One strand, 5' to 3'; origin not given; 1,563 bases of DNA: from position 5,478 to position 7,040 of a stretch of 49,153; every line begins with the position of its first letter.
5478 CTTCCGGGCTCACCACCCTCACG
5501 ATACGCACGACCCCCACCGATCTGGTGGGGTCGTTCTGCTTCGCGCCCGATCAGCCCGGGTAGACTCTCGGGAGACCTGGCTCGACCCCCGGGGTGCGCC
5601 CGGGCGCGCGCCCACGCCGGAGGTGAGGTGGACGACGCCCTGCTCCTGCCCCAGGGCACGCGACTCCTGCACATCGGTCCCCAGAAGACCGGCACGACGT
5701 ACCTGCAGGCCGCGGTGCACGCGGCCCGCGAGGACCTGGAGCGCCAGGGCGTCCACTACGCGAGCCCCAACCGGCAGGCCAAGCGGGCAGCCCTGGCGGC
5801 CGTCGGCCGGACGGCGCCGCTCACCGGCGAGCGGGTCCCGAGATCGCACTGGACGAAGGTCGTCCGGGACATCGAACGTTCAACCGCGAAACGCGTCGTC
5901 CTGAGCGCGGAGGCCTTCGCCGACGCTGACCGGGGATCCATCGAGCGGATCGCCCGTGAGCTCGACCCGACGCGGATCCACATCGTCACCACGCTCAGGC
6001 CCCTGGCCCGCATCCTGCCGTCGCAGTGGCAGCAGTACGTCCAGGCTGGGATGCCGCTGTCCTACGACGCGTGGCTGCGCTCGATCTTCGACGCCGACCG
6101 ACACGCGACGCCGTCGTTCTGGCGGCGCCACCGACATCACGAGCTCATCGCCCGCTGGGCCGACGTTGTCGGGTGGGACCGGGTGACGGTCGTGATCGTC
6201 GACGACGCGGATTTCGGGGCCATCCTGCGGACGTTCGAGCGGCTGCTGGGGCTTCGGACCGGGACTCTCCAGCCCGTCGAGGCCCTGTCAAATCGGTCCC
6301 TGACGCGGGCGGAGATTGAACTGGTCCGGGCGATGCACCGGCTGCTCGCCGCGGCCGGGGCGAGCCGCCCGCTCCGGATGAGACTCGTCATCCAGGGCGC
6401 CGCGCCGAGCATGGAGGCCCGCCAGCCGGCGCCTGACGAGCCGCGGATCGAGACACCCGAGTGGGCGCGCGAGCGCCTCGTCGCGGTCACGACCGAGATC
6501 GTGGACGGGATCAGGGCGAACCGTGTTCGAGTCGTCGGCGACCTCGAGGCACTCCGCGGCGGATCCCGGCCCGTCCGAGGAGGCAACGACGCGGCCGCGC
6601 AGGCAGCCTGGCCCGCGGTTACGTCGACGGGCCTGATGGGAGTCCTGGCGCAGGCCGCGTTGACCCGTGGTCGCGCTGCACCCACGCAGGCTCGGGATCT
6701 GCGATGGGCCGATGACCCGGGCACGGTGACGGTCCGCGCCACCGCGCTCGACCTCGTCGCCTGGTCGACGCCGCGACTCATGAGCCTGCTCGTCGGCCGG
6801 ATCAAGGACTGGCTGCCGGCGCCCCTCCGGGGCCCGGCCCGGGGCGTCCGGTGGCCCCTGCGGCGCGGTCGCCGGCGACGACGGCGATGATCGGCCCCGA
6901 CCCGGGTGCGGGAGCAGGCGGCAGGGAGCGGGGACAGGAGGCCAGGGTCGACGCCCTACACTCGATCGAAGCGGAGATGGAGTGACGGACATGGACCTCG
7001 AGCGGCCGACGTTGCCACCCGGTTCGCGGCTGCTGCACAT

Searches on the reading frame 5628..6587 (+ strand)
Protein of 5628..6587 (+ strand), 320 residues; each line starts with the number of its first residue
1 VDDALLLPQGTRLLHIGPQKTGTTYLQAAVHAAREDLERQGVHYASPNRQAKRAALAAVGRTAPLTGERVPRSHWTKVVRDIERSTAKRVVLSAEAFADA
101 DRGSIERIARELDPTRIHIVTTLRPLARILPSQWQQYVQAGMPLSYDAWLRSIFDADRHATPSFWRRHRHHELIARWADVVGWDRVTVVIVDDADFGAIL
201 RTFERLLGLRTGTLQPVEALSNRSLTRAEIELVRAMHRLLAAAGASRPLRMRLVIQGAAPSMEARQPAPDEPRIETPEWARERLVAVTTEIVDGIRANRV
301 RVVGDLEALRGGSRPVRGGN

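Call 73: predict_structure(alignment_id=A4)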
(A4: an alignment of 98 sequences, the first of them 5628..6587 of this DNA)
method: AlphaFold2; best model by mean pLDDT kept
length: 320 residues; sequences in the alignment: 98
mean_pLDDT: 94.1   pTM: 0.91
mean pLDDT of the five models: 94.1, 93.6, 93.6, 93.3, 93.1
residues with pLDDT >= 90: 291; 70-90: 12; 50-70: 11; < 50: 6
segments of 3 or more residues with pLDDT < 50: 318-320
pLDDT, mean of each block of 10 residues (from residue 1): 85 96 96 98 96 97 93 98 98 98 98 98 97 96 96 83 94 98 98 94 98 90 92 97 96 95 95 95 96 97 97 55
secondary structure, 60 per line:
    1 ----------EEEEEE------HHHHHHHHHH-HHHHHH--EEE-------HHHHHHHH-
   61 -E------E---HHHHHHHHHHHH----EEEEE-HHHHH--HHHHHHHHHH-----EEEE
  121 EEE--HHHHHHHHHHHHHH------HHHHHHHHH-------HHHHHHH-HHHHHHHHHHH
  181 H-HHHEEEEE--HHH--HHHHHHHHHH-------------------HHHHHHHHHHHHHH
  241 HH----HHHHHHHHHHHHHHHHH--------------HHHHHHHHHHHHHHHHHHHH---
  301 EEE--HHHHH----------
elements in order: E11-16 H23-32 H34-39 E42-44 H52-59 H73-84 E89-93 H95-99 H102-111 E117-123 H126-139 H146-154 H162-168 H170-181 E186-190 H198-207 H227-242 H247-263 H278-297 E301-303 H306-310

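Call 75: fold_search(model_id=the predicted structure, library=pdb)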
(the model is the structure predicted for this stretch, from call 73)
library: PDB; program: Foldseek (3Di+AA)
matches with E <= 10: 1098; with E <= 0.001: 3
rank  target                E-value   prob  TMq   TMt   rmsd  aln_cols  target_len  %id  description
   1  3rnl                  6.0e-05  1.00  0.50  0.63  12.8       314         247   16  Crystal Structure of Sulfotransferase from Alicyclobacillus acidocaldarius (released 2011-06-29)
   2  9w2s_A                8.6e-04  0.63  0.18  0.14  22.4       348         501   15  Cryo-EM structure of FoF1-ATPase monomer state 3 on the bovine heart submitochondrial particles (FoF1-2) (released 2026-04-01)
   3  7njl_A                9.0e-04  0.66  0.20  0.15  22.0       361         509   16  Mycobacterium smegmatis ATP synthase state 1b (released 2021-10-27)
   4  9vkq_C                2.7e-03  0.44  0.19  0.15  23.3       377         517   14  Cryo-EM structure of F-ATP synthase from Mycobacteroides abscessus (Rotational State 2) (released 2026-01-14)
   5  7njm_A                2.9e-03  0.47  0.20  0.15  22.3       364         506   16  Mycobacterium smegmatis ATP synthase state 1c (released 2021-10-27)
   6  7nk7_A                3.3e-03  0.47  0.20  0.15  22.2       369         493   16  Mycobacterium smegmatis ATP synthase F1 state 1 (released 2021-10-27)
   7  8g0a_B                3.3e-03  0.38  0.18  0.14  21.8       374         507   14  Cryo-EM structure of SQ31f-bound Mycobacterium smegmatis ATP synthase rotational state 3 (released 2023-02-15)
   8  6yny_B1               3.3e-03  0.30  0.16  0.12  22.1       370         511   13  Cryo-EM structure of Tetrahymena thermophila mitochondrial ATP synthase - F1Fo composite dimer model (released 2020-09-30)
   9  7njq_A                3.8e-03  0.41  0.19  0.15  22.2       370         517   15  Mycobacterium smegmatis ATP synthase state 3a (released 2021-10-27)
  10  7nkh_C                4.4e-03  0.41  0.19  0.15  22.0       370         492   15  Mycobacterium smegmatis ATP synthase F1 state 2 (released 2021-10-27)
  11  8g08_A                4.7e-03  0.44  0.18  0.14  22.0       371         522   13  Cryo-EM structure of SQ31f-bound Mycobacterium smegmatis ATP synthase rotational state 1 (backbone model) (released 2023-02-15)
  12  3ofn_K                4.7e-03  0.35  0.19  0.15  21.0       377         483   14  Structure of four mutant forms of yeast F1 ATPase: alpha-N67I (released 2010-09-15)
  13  8g0c_B                4.7e-03  0.33  0.17  0.14  22.7       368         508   12  Cryo-EM structure of TBAJ-876-bound Mycobacterium smegmatis ATP synthase rotational state 1 (backbone model) (released 2023-02-15)
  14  5gad_i                6.0e-03  0.97  0.28  0.21  11.5       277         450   10  RNC-SRP-SR complex early state (released 2016-01-27)
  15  7njr_A                6.0e-03  0.30  0.17  0.14  22.1       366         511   15  Mycobacterium smegmatis ATP synthase state 3b (released 2021-10-27)
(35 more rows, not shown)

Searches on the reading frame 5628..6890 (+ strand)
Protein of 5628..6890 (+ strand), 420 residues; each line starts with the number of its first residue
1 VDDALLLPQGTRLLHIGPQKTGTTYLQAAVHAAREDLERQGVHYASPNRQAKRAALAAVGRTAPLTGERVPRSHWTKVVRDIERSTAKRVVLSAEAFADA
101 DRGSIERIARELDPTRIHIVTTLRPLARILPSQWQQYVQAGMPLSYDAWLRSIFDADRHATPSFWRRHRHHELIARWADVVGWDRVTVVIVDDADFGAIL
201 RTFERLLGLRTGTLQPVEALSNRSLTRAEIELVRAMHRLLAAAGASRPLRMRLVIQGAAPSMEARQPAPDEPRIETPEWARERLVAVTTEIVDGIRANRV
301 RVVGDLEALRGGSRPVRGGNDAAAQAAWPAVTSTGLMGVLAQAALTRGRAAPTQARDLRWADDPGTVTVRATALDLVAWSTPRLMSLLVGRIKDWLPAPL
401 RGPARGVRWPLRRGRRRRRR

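Call 10: search_protein_families(library=pfam, proteins=[window:5628-6890:+], max_evalue=0.1)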
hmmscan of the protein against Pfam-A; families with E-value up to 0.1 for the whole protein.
window:5628-6890:+ (420 aa): 0 families

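Call 11: search_protein_families(library=ncbifam, proteins=[window:5628-6890:+], max_evalue=0.1)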
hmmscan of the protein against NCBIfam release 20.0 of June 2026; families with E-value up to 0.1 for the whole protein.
window:5628-6890:+ (420 aa): 0 families

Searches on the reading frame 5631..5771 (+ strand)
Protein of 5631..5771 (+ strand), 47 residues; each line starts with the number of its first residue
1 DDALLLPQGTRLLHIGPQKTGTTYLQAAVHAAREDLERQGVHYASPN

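Call 76: search_solved_structures(query=window:5631-5771:+, max_evalue=10, show_alignments=5)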
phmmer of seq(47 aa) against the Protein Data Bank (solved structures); distinct sequences matched with E-value up to 10: 9.
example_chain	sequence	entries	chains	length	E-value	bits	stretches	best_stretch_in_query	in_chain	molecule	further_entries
4a1s_A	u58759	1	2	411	0.23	15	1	7-43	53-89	PARTNER OF INSCUTEABLE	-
5a7d_B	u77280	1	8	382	0.36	14.3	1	7-43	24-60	PINS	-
3ro2_A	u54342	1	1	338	0.73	13.4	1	7-43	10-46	G-protein-signaling modulator 2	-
4g2v_A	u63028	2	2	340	0.74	13.4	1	7-43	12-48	G-protein-signaling modulator 2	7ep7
5a6c_A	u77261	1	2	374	1.2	12.7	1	7-43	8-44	G-PROTEIN-SIGNALING MODULATOR 2, AFADIN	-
1nst_A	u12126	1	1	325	1.2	12.7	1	11-26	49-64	HEPARAN SULFATE N-DEACETYLASE/N-SULFOTRANSFERASE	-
6hc2_A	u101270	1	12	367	1.3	12.7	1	7-43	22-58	G-protein-signaling modulator 2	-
3sf4_A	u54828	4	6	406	1.5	12.4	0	7-43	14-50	G-protein-signaling modulator 2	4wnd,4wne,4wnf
4wng_A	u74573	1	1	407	1.5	12.4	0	7-43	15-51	G-protein-signaling modulator 2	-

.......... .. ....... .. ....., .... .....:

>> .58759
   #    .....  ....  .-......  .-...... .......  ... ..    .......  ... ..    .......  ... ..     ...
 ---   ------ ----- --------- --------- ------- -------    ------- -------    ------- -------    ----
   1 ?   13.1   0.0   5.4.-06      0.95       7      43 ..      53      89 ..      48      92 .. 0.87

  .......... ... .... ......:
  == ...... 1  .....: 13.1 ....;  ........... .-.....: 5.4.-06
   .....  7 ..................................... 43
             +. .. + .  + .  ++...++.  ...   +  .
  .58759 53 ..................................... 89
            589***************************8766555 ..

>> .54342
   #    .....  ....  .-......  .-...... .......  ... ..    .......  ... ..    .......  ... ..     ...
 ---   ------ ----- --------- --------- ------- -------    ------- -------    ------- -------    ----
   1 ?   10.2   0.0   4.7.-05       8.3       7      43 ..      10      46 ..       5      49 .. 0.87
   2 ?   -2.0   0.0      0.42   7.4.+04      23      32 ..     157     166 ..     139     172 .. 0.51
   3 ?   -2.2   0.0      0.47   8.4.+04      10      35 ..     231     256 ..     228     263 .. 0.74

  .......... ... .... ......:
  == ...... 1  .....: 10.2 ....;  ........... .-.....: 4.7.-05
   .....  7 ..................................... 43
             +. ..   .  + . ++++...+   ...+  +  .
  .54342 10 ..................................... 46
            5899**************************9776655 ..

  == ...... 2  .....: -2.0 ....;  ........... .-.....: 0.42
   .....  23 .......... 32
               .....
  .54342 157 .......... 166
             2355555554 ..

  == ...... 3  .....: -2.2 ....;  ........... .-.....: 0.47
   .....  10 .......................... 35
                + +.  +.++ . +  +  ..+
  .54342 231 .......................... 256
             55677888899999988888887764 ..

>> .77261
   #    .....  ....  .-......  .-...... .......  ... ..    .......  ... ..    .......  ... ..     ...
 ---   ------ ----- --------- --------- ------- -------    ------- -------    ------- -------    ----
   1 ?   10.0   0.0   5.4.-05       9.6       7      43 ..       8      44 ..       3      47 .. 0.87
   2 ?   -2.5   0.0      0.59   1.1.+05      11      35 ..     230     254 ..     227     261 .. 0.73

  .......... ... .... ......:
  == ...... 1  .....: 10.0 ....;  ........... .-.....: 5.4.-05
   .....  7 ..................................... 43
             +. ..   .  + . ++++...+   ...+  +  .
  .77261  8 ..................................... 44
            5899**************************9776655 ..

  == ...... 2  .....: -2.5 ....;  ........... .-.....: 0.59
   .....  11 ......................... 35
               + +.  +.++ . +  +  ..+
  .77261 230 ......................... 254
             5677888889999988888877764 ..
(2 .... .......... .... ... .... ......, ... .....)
